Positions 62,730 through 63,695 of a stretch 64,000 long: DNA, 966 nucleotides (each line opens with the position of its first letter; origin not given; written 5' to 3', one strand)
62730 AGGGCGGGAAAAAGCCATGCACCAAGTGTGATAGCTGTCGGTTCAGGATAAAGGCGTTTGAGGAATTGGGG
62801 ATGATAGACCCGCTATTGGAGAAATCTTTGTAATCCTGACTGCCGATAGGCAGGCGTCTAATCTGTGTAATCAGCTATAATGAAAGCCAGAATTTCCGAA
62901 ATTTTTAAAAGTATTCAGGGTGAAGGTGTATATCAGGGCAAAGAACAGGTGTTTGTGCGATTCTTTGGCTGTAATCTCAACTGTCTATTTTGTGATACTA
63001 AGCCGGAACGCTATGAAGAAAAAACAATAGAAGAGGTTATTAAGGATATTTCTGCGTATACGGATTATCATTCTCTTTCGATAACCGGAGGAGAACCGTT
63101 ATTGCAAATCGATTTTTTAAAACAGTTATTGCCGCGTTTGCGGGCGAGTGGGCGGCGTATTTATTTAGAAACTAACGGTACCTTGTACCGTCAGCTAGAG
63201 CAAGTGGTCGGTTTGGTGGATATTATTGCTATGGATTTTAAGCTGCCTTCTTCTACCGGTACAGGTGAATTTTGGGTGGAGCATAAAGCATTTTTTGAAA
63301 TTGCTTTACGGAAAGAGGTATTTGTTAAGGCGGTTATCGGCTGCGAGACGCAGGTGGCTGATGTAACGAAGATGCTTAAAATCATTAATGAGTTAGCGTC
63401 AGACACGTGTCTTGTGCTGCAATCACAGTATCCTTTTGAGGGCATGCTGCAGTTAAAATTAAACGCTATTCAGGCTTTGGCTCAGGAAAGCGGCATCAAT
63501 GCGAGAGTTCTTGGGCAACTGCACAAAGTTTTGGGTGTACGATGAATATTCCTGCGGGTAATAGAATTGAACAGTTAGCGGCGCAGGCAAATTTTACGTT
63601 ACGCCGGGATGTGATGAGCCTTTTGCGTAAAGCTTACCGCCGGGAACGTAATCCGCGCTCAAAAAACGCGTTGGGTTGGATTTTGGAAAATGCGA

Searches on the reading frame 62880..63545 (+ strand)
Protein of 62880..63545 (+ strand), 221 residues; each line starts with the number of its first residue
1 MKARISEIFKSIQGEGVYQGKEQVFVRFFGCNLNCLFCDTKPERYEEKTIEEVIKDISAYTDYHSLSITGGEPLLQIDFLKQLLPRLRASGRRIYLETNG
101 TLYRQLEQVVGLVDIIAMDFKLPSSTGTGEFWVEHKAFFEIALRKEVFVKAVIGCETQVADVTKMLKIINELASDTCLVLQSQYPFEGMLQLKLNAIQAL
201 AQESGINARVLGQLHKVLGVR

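Call 62: find_encoding_contigs(protein=window:62880-63545:+, flank=10000, max_places=4)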
Protein window:62880-63545:+ (221 aa): 3 contigs read that carry it; 1 place shown.
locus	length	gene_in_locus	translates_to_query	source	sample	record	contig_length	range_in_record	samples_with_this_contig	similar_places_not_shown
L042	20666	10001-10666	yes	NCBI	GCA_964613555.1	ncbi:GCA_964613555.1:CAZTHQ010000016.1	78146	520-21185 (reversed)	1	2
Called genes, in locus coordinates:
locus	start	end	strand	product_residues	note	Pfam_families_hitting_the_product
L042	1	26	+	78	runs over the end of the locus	PF09723:Zn_ribbon_8, PF23455:DUF7129 (weak)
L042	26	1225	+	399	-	PF06245:DUF1015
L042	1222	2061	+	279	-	PF17848:Zn_ribbon_ACC, PF01039:Carboxyl_trans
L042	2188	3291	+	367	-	PF00005:ABC_tran, PF03215:Rad17 (weak), PF17912:OB_MalK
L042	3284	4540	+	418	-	PF13185:GAF_2, PF01590:GAF (weak), PF13492:GAF_3 (weak), PF00990:GGDEF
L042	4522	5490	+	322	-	PF00990:GGDEF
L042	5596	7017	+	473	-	-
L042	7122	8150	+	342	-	PF07833:Cu_amine_oxidN1 (faint), PF01520:Amidase_3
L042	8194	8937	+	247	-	PF01177:Asp_Glu_race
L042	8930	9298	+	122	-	PF01242:PTPS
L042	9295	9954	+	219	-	PF00733:Asn_synthase (weak), PF01171:ATP_bind_3 (faint), PF02568:ThiI (faint), PF06508:QueC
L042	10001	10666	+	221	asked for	PF13353:Fer4_12, PF04055:Radical_SAM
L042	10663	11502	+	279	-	PF05681:Fumerase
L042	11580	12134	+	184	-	PF08207:EFP_N, PF01132:EFP, PF09285:Elong-fact-P_C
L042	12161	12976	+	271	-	-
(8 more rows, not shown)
